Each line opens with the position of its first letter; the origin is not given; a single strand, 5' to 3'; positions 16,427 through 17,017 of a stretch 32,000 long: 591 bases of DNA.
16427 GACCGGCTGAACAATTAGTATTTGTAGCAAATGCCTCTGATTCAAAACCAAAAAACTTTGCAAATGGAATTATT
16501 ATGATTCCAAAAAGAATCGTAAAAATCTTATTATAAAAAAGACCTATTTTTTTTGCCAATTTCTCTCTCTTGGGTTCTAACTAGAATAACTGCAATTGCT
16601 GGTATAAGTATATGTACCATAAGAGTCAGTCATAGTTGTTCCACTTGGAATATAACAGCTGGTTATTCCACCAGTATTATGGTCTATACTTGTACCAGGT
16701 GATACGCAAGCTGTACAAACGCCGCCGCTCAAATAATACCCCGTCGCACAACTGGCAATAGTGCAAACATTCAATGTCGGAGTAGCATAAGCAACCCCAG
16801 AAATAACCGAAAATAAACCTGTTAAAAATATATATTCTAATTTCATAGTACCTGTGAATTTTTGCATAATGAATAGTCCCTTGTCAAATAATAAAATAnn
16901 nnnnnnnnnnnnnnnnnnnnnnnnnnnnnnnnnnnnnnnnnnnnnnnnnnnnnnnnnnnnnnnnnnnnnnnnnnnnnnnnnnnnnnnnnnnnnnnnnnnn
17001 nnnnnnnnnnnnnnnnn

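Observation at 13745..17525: Cytoplasmic NTase triplet shares one tight operon with three Sec-exported proteins, wedged against the rpsB promoter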

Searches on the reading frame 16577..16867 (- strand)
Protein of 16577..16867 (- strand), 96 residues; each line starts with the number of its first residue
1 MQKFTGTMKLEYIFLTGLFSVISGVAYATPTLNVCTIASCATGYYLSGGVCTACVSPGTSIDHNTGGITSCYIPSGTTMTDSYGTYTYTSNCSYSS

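Call 4: search_protein_families(library=pfam, proteins=[window:16577-16867:-], max_evalue=1)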
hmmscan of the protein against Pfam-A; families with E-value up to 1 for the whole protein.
window:16577-16867:- (96 aa): 0 families

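Call 5: search_protein_families(library=ncbifam, proteins=[window:16577-16867:-], max_evalue=1)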
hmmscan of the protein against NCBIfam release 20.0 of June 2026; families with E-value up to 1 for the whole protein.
window:16577-16867:- (96 aa): 0 families
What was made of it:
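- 16577..16867 (-): Small exported Cys-rich protein (cys96). It has 6 Cys and is rich in Ser, Thr, Gly and Tyr. The real start is probably ATG 16846, giving 89 aa. No Pfam or NCBIfam hit (calls 4, 5).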

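Call 12: search_protein_families(library=phrogs, proteins=[window:16577-16867:-], max_evalue=0.1)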
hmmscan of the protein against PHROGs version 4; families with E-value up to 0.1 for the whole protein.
window:16577-16867:- (96 aa): 0 families

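Call 13: search_protein_families(library=padloc, proteins=[window:16577-16867:-], max_evalue=0.1)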
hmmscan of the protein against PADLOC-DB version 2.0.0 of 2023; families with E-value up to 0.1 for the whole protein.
window:16577-16867:- (96 aa): 0 families
